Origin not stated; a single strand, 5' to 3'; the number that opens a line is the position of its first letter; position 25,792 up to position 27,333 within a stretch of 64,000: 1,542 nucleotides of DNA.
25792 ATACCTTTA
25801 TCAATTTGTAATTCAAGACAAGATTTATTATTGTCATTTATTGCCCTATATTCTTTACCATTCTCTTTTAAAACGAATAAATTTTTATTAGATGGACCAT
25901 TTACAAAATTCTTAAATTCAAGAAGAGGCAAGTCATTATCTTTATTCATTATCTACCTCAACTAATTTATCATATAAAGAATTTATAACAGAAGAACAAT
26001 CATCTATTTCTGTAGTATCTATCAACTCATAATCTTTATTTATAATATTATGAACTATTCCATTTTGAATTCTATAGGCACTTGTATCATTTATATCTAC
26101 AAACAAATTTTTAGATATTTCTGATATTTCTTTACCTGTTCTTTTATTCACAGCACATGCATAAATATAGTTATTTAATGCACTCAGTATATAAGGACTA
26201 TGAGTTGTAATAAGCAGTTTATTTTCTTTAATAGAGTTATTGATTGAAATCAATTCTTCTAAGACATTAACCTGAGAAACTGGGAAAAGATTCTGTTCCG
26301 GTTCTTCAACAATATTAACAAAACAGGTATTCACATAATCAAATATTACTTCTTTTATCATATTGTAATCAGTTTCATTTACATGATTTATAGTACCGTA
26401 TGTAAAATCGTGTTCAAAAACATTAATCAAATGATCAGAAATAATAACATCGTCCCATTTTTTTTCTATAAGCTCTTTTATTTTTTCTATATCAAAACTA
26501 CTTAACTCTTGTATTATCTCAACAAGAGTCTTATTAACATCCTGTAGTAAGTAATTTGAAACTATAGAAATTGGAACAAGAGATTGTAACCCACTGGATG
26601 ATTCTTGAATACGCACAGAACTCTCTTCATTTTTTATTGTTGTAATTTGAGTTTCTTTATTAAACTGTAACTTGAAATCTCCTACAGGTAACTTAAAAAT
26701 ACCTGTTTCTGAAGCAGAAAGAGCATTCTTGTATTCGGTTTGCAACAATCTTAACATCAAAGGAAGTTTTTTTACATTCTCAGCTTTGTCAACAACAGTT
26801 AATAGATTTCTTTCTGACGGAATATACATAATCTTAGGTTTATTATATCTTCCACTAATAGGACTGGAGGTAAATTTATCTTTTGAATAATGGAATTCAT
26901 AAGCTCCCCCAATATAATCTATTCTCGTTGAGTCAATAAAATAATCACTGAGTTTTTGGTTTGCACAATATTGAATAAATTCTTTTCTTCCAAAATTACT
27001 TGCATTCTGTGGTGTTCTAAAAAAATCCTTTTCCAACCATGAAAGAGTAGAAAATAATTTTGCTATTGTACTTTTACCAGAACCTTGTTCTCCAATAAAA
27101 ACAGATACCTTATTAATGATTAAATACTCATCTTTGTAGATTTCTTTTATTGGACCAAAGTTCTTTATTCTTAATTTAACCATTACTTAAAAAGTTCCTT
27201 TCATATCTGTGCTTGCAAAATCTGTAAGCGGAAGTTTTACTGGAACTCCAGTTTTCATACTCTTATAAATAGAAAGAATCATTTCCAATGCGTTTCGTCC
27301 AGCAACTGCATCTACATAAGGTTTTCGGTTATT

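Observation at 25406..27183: ATPase plus small PD-(D/E)xK-like gene cassette inserted between wbpB-like and wbpE-like genes, beside the relic of the gene it displaced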

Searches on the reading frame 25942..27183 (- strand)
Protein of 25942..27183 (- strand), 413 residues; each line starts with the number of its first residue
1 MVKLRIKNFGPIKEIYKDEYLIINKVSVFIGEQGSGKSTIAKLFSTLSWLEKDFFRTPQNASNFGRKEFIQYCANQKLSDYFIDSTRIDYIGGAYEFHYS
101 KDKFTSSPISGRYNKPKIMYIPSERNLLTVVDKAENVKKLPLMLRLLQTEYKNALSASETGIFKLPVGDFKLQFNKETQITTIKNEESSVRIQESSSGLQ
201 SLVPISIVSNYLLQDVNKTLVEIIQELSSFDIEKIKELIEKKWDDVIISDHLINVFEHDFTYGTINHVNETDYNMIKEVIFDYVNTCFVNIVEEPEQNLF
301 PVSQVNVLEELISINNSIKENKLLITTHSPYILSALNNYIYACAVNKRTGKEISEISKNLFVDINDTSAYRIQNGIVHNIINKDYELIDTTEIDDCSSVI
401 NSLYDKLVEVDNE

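Call 4: search_protein_families(library=pfam, proteins=[window:25942-27183:-], max_evalue=0.01)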
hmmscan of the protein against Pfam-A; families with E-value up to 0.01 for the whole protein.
window:25942-27183:- (413 aa): 2 families
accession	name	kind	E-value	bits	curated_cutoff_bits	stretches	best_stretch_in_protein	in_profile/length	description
PF13175.12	AAA_15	-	1.8e-11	44.7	32.1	2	3-83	5-91/374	AAA ATPase domain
PF13304.12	AAA_21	-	2.6e-07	31.5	27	1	291-334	263-304/304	AAA domain, putative AbiEii toxin, Type IV TA system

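Call 5: search_protein_families(library=padloc, proteins=[window:25942-27183:-], max_evalue=0.1)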
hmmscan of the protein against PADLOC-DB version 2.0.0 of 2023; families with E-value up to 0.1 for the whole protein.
window:25942-27183:- (413 aa): 44 families (the best 25 are shown)
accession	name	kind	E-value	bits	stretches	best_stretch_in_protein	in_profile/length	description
PDLC04562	PDC-M29A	-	4.7e-98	327.1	1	1-412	1-408/410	-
PDLC02979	AriA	-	1.7e-12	45.8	2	291-333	332-373/373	-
PDLC04182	HEC-01A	-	2.1e-12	44.7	2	291-337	310-355/406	-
PDLC00290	PtuA1|PtuA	-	8.2e-12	43.2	2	284-349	267-330/414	AAA ATPase domain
PDLC04710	PDC-M56A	-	8.1e-11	39.5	2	1-127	1-119/382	-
PDLC00271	PtuA1|PtuA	-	2.3e-09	35.3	2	3-81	5-80/421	AAA ATPase domain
PDLC04389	PDC-M07A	-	9.7e-09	32.7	1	291-338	330-376/443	-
PDLC02913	ATPase_I-A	-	1.1e-08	32.7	2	3-68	56-119/508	-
PDLC02335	AbiLi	-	3.3e-08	31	1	2-343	51-251/326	AbiLi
PDLC04032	PD-T4-4_A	-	4.8e-08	30.4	1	290-409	350-471/474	-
PDLC04144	HEC-01B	-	8.1e-08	29.8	2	205-350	217-357/395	-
PDLC02980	AriA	-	1e-07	30.3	2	291-334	263-304/304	-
PDLC00276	PtuA1|PtuA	-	1.1e-07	29.5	1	286-370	95-171/239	AAA ATPase domain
PDLC00070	GajA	-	1.9e-07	28.1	1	191-335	259-339/596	AAA ATPase domain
PDLC04175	HEC-01A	-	4.2e-07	27.3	1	3-55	8-56/363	-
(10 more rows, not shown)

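Call 7: search_protein_families(library=ncbifam, proteins=[window:25942-27183:-], max_evalue=0.01)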
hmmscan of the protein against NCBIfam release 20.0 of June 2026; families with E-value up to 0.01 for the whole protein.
window:25942-27183:- (413 aa): 4 families
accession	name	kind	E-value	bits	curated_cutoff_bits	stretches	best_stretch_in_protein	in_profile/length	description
NF047739.1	antiphage_MADS3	equivalog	2.9e-05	23.4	420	1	290-338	340-384/427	methylation-associated defense system AAA family ATPase MAD3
TIGR02770.1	nickel_nikD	equivalog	0.0026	17.2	318.7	0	218-340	83-196/230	nickel import ATP-binding protein NikD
TIGR04521.1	ECF_ATPase_2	equivalog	0.0043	16.2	330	0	25-47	32-54/279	energy-coupling factor transporter ATPase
NF047576.1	opine_ATP_CntF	equivalog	0.0085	15.4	385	0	216-329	104-209/264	staphylopine uptake ABC transporter ATP-binding protein CntF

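Call 8: search_protein_families(library=phrogs, proteins=[window:25942-27183:-], max_evalue=0.01)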
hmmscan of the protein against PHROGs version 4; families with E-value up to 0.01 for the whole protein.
window:25942-27183:- (413 aa): 1 family
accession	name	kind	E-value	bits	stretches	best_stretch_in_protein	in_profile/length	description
phrog_4747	-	unknown function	5.1e-05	23.5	0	292-336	339-382/610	-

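Call 10: find_homologous_proteins(query=window:25942-27183:-, max_evalue=1e-10)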
Query window:25942-27183:- (413 aa): 6648 proteins with E <= 1e-10 among 8000 candidates; the best 120 are listed.
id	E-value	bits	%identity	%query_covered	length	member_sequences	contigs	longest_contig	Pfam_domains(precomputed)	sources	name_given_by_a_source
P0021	1.8e-260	882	99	100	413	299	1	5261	PF13175.13,PF13304.13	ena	-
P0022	9.2e-185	632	72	100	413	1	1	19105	PF13175.13,PF13304.13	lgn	-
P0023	1.9e-180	618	68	100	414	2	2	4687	PF13175.13,PF13304.13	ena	-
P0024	1.7e-142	493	57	100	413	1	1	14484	PF13175.13,PF13304.13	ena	-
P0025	5.4e-131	455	54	100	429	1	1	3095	PF13175.13,PF13304.13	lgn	-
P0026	7.0e-120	419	50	100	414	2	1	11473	PF13175.13,PF13304.13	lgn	-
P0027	2.4e-102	361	67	60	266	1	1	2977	PF13175.13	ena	-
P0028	2.5e-98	348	46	99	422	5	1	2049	PF13175.13,PF13304.13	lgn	-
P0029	8.2e-98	346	43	100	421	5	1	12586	PF13175.13,PF13304.13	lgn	-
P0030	1.8e-96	342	46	99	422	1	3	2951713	PF13175.13,PF13304.13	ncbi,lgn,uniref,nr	ncbi:AAA family ATPase [Treponema putidum]|uniref:Endonuclease GajA/Old nuclease/RecF-like AAA domai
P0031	4.0e-89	318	42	100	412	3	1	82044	PF13175.13,PF13304.13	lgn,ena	-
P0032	8.0e-87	310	43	100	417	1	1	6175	PF13175.13,PF13304.13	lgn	-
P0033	1.0e-86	310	43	98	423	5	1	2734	PF13175.13,PF13304.13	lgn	-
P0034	1.1e-86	310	42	98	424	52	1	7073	PF13175.13,PF13304.13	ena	-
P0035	1.1e-83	300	42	100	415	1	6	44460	PF13175.13,PF13304.13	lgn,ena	-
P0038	5.5e-81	291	40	98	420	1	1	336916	PF13175.13,PF13304.13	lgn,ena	-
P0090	1.6e-76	276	45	81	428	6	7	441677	PF13175.13,PF13304.13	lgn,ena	-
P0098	7.7e-76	274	40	99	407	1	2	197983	PF13175.13,PF13304.13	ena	-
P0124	1.4e-73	266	37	99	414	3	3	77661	PF13175.13,PF13304.13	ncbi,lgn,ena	-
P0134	5.7e-73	264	41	81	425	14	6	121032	PF13175.13,PF13304.13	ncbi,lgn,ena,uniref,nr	ncbi:MAG: ATP-binding protein [Treponema sp.]|uniref:AAA family ATPase n=1 Tax=Treponema sp. TaxID=1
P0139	1.1e-72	264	43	81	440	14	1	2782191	PF13175.13,PF13304.13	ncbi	ncbi:ATP-binding protein [Treponema denticola]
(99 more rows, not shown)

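Call 33: find_encoding_contigs(protein=P0030, flank=7000, max_places=2)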
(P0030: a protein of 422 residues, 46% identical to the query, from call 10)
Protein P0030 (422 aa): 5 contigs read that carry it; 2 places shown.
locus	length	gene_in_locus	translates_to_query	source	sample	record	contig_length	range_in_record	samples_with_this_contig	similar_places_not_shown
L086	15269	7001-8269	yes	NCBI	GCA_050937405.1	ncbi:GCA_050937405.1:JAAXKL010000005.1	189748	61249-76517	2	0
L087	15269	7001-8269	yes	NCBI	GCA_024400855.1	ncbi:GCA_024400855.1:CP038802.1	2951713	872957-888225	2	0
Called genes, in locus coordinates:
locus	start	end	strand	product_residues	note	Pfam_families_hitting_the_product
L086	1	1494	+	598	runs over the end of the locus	PF00884:Sulfatase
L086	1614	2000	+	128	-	PF12954:DUF3843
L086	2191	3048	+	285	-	PF01061:ABC2_membrane, PF12698:ABC2_membrane_3 (weak)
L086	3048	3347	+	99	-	-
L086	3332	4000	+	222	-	PF08843:AbiEii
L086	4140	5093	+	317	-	PF00535:Glycos_transf_2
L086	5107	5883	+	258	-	PF00483:NTP_transferase, PF12804:NTP_transf_3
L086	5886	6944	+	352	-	PF01073:3Beta_HSD, PF01370:Epimerase, PF02719:Polysacc_synt_2, PF04321:RmlD_sub_bind, PF16363:GDP_Man_Dehyd, PF07993:NAD_binding_4 (faint)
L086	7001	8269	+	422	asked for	PF13175:AAA_15, PF13304:AAA_21 (faint), PF13175:AAA_15 (weak)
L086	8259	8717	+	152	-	-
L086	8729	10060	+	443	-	PF00266:Aminotran_5 (faint), PF01041:DegT_DnrJ_EryC1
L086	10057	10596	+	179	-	PF00908:dTDP_sugar_isom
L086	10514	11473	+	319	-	PF04321:RmlD_sub_bind (weak), PF05368:NmrA (faint), PF01073:3Beta_HSD, PF01370:Epimerase, PF02719:Polysacc_synt_2, PF07993:NAD_binding_4 (faint), PF13460:NAD_binding_10, PF16363:GDP_Man_Dehyd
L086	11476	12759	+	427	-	PF13450:NAD_binding_8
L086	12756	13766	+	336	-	PF01073:3Beta_HSD, PF01370:Epimerase, PF02719:Polysacc_synt_2, PF04321:RmlD_sub_bind, PF16363:GDP_Man_Dehyd, PF07993:NAD_binding_4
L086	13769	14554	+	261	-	-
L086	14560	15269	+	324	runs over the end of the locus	-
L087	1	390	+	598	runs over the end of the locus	PF00884:Sulfatase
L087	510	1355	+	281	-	PF12954:DUF3843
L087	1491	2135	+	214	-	-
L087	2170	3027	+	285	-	PF01061:ABC2_membrane, PF12698:ABC2_membrane_3 (weak)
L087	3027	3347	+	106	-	-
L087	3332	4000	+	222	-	PF08843:AbiEii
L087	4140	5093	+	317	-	PF00535:Glycos_transf_2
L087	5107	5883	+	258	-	PF00483:NTP_transferase, PF12804:NTP_transf_3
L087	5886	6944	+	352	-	PF01073:3Beta_HSD, PF01370:Epimerase, PF02719:Polysacc_synt_2, PF04321:RmlD_sub_bind, PF16363:GDP_Man_Dehyd, PF07993:NAD_binding_4 (faint)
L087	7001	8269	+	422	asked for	PF13175:AAA_15, PF13304:AAA_21 (faint), PF13175:AAA_15 (weak)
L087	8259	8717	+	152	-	-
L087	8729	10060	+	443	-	PF00266:Aminotran_5 (faint), PF01041:DegT_DnrJ_EryC1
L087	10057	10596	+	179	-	PF00908:dTDP_sugar_isom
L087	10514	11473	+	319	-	PF04321:RmlD_sub_bind (weak), PF05368:NmrA (faint), PF01073:3Beta_HSD, PF01370:Epimerase, PF02719:Polysacc_synt_2, PF07993:NAD_binding_4 (faint), PF13460:NAD_binding_10, PF16363:GDP_Man_Dehyd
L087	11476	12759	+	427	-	PF13450:NAD_binding_8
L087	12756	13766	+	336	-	PF01073:3Beta_HSD, PF01370:Epimerase, PF02719:Polysacc_synt_2, PF04321:RmlD_sub_bind, PF16363:GDP_Man_Dehyd, PF07993:NAD_binding_4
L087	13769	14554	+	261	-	-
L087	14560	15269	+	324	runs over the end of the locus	-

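Call 36: find_encoding_contigs(protein=P0038, flank=7000, max_places=1)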
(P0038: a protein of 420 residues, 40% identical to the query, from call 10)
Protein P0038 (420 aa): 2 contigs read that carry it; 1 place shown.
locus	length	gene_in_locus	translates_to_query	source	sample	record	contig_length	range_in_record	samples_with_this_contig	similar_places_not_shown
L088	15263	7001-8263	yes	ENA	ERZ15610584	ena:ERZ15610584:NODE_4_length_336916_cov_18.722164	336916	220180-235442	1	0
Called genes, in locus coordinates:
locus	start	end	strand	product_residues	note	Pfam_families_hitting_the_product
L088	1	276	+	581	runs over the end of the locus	PF13570:Beta-prop_ACSF4 (faint), PF13360:PQQ_2 (weak)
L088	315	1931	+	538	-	PF05262:Borrelia_P83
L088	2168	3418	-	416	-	PF00155:Aminotran_1_2, PF01053:Cys_Met_Meta_PP (faint)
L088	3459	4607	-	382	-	PF13506:Glyco_transf_21, PF00535:Glycos_transf_2, PF10111:Glyco_tranf_2_2 (weak), PF13641:Glyco_tranf_2_3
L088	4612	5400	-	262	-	PF07719:TPR_2 (faint), PF13424:TPR_12 (faint), PF13432:TPR_16 (weak)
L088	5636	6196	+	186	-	PF13412:HTH_24 (weak)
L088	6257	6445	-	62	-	-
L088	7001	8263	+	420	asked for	PF13175:AAA_15 (weak), PF13304:AAA_21 (faint), PF13175:AAA_15 (weak)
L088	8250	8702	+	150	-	-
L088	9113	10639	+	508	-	PF01943:Polysacc_synt (weak)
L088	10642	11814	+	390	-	PF12838:Fer4_7, PF13187:Fer4_9 (weak), PF13237:Fer4_10 (faint), PF00037:Fer4 (weak), PF04432:FrhB_FdhB_C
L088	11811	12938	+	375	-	PF04230:PS_pyruv_trans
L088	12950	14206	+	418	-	PF04932:Wzy_C (weak)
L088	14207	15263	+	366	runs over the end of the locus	PF00534:Glycos_transf_1, PF13692:Glyco_trans_1_4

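Call 37: find_encoding_contigs(protein=P0090, flank=7000, max_places=2)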
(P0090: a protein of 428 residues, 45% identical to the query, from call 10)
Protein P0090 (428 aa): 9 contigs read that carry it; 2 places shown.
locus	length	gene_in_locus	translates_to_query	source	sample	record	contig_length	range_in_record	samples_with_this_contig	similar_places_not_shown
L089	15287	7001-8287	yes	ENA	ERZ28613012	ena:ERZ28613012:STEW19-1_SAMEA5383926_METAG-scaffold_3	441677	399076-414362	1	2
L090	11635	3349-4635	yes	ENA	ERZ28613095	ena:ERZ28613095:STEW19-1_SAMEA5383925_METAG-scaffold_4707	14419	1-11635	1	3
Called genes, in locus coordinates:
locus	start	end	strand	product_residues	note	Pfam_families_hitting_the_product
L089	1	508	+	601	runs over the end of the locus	PF14849:YidC_periplas, PF02096:60KD_IMP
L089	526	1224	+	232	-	PF14804:Jag_N, PF13083:KH_KhpA-B, PF01424:R3H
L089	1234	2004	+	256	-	PF20380:DUF6675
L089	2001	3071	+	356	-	PF00160:Pro_isomerase, PF00254:FKBP_C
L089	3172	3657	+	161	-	-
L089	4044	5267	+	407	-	PF10093:EarP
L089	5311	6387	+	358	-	PF02661:Fic, PF08220:HTH_DeoR (faint), PF08279:HTH_11, PF13412:HTH_24, PF13545:HTH_Crp_2 (weak)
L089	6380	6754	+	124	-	PF00581:Rhodanese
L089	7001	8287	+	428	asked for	PF13175:AAA_15 (weak), PF13304:AAA_21 (weak)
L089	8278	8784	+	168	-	-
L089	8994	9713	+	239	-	PF19448:DUF5986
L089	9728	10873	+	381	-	PF01381:HTH_3, PF12844:HTH_19 (weak), PF06114:Peptidase_M78, PF10463:Peptidase_U49 (weak)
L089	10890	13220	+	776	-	PF13588:HSDR_N_2, PF02384:N6_Mtase, PF01170:UPF0020, PF02384:N6_Mtase, PF07669:Eco57I, PF02384:N6_Mtase (weak)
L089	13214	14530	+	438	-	PF01420:Methylase_S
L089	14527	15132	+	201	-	-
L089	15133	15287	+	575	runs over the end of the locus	PF00005:ABC_tran (faint), PF02463:SMC_N, PF13175:AAA_15, PF13476:AAA_23 (weak), PF13304:AAA_21 (weak), PF13175:AAA_15 (weak), PF13304:AAA_21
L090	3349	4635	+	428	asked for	PF13175:AAA_15 (weak), PF13304:AAA_21 (weak)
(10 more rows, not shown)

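Call 38: find_encoding_contigs(protein=P0098, flank=7000, max_places=1)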
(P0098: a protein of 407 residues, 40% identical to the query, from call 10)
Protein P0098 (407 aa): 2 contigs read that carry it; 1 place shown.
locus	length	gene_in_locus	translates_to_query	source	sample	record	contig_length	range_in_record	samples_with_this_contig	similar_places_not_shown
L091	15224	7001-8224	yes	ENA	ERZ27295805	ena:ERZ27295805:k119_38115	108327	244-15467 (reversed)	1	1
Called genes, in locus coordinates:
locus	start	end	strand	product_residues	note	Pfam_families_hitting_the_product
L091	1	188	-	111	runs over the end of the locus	PF13560:HTH_31 (weak), PF01381:HTH_3 (weak), PF13443:HTH_26 (weak)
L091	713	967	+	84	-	PF13711:DUF4160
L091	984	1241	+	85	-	-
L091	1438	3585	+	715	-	PF02463:SMC_N (faint), PF13175:AAA_15, PF13304:AAA_21, PF13175:AAA_15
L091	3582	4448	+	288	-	PF11536:DUF3226 (weak)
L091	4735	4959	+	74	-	PF12668:DUF3791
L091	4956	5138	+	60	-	PF13151:DUF3990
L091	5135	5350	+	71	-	-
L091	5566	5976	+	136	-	PF05523:FdtA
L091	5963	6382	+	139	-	PF05523:FdtA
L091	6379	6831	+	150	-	PF25084:LbH_EIF2B (weak), PF00132:Hexapep (weak), PF25087:GMPPB_C (weak), PF00132:Hexapep, PF14602:Hexapep_2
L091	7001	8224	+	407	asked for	PF13304:AAA_21 (faint), PF13175:AAA_15 (weak)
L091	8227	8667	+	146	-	-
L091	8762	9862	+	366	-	PF00266:Aminotran_5 (faint), PF00155:Aminotran_1_2 (weak), PF01041:DegT_DnrJ_EryC1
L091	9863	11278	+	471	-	PF01943:Polysacc_synt, PF13440:Polysacc_synt_3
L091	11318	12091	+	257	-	-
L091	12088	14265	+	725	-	PF04851:ResIII (faint), PF00580:UvrD-helicase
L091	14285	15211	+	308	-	PF13641:Glyco_tranf_2_3, PF00535:Glycos_transf_2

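Call 40: search_solved_structures(query=window:25942-27183:-, max_evalue=0.01)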
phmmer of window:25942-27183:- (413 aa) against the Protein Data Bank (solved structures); distinct sequences matched with E-value up to 0.01: 0.

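Call 44: search_solved_structures(query=A5, max_evalue=1)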
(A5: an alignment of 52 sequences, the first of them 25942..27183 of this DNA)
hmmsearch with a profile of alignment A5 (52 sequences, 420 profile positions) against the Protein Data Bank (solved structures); distinct sequences matched with E-value up to 1: 47.
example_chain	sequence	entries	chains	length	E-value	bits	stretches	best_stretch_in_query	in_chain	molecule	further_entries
9n69_A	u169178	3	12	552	3.9e-08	35.8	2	296-343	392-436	AAA family ATPase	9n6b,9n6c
9vkz_A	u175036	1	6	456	3.1e-06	29.5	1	186-344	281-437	Retron Ec78 probable ATPase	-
9vh1_D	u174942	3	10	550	3.5e-06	29.4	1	189-344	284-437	Retron Ec78 probable ATPase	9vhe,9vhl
9u9y_A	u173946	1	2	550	5.9e-06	28.6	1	281-344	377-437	AAA family ATPase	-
9kjx_B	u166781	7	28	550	8.8e-06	28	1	281-344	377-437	AAA family ATPase | Retron I-A effector PtuA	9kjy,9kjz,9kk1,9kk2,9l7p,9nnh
22bu_B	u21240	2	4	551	1.9e-05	26.9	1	275-342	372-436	AAA family ATPase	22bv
9nnk_C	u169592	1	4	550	2.2e-05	26.7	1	277-344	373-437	Retreon I-A effector PtuA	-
22et_E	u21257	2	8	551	5.1e-05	25.5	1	276-342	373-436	PtuA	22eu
9nnb_C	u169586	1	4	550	0.0001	24.5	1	282-344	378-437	Retron I-A effector PtuA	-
6p74_A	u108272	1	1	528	0.00027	23.1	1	295-339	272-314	Putative ATP-dependent endonuclease of the OLD family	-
8ee4_A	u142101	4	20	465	0.00062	21.9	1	295-343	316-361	PtuA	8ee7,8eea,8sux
8idb_A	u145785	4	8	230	0.0032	19.6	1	259-346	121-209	Cell division ATP-binding protein FtsE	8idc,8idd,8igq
4loa_A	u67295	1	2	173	0.0042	19.2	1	23-119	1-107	De-novo design amidase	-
9e8z_C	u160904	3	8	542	0.0054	18.8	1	296-343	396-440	Retron Ec83 probable ATPase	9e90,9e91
8ux9_B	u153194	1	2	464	0.01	18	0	295-338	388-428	AriA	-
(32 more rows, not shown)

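Call 59: predict_structure(alignment_id=A5)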
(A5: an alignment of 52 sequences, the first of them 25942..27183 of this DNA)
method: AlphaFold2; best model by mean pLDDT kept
length: 413 residues; sequences in the alignment: 52
mean_pLDDT: 92.4   pTM: 0.90
mean pLDDT of the five models: 92.4, 92.0, 90.6, 90.2, 89.6
residues with pLDDT >= 90: 319; 70-90: 87; 50-70: 7; < 50: 0
segments of 3 or more residues with pLDDT < 50: none
pLDDT, mean of each block of 10 residues (from residue 1): 95 93 97 93 97 91 92 93 97 97 93 93 93 82 93 94 92 93 93 94 97 93 90 93 92 92 86 92 94 95 96 97 96 95 94 92 96 95 89 69 84 77
secondary structure, 60 per line:
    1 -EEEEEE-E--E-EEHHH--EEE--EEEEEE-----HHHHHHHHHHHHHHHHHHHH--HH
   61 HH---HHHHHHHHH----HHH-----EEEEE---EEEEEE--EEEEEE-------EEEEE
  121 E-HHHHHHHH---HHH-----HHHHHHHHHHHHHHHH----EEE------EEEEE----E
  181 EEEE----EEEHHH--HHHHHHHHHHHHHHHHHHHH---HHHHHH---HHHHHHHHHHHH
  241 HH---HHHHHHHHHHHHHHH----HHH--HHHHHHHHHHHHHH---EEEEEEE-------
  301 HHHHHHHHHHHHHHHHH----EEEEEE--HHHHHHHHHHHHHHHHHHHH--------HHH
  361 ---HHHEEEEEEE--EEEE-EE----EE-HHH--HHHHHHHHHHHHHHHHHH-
elements in order: E2-7 E21-23 E26-31 H37-56 H59-62 H66-74 E87-91 E95-100 E103-108 E116-121 H123-130 H142-157 E162-164 E171-175 E180-184 E189-191 H197-216 H220-225 H229-242 H246-260 H270-283 E287-293 H301-317 E322-327 H330-349 E367-373 E376-379 H395-412

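Call 62: fold_search(model_id=the predicted structure, library=pdb)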
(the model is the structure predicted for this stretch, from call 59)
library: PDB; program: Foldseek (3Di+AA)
matches with E <= 10: 1129; with E <= 0.001: 148
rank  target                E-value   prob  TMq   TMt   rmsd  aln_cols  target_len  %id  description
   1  9lp9_B                5.6e-08  1.00  0.29  0.18  21.0       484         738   12  The cryo-EM structure of retron Eco8 in a standby state (released 2025-11-19)
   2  9lpa_B                6.2e-08  1.00  0.27  0.17  22.0       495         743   13  The cryo-EM structure of retron Eco8 in an active state (released 2025-11-19)
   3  9e90_C                1.6e-07  1.00  0.40  0.35   9.1       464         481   10  Ec83 Retron PtuA/PtuB (2-1) complex bound to ATP (released 2025-07-02)
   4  9u9y_A                1.8e-07  1.00  0.36  0.36  10.6       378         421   12  Cryo-EM structure of retron Ec78 effector complex (released 2025-12-10)
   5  9e91_A                2.0e-07  1.00  0.38  0.40   9.8       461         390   11  Ec83 Retron PtuA Dimer bound to ATP (released 2025-07-02)
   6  8sux_F                2.9e-07  1.00  0.37  0.41  11.4       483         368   11  Structure of E. coli PtuA hexamer (released 2024-01-10)
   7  8sux_C                3.0e-07  1.00  0.39  0.42  12.9       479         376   11  Structure of E. coli PtuA hexamer (released 2024-01-10)
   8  8eea_C                3.2e-07  1.00  0.41  0.39  11.3       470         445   11  Structure of E.coli Septu (PtuAB) complex (released 2023-12-27)
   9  8eea_A                3.5e-07  1.00  0.40  0.43  12.4       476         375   11  Structure of E.coli Septu (PtuAB) complex (released 2023-12-27)
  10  8eea_B                3.7e-07  1.00  0.38  0.42  12.9       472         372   10  Structure of E.coli Septu (PtuAB) complex (released 2023-12-27)
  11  9e90_A                3.7e-07  1.00  0.39  0.34   9.7       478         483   10  Ec83 Retron PtuA/PtuB (2-1) complex bound to ATP (released 2025-07-02)
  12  9o4a_A                4.6e-07  1.00  0.39  0.35   9.6       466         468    8  Ec83 Retron PtuAB mutant complex (released 2025-07-02)
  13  9o4a_B                4.9e-07  1.00  0.41  0.37   9.5       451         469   10  Ec83 Retron PtuAB mutant complex (released 2025-07-02)
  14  8sm3_A                4.9e-07  1.00  0.26  0.21  22.9       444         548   12  Structure of Bacillus cereus VD045 Gabija GajA-GajB Complex (released 2023-11-22)
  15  9n69_D                5.4e-07  1.00  0.39  0.38  10.8       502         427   12  Structure of the retron IA complex with HNH nuclease in the "down" orientation (released 2025-04-23)
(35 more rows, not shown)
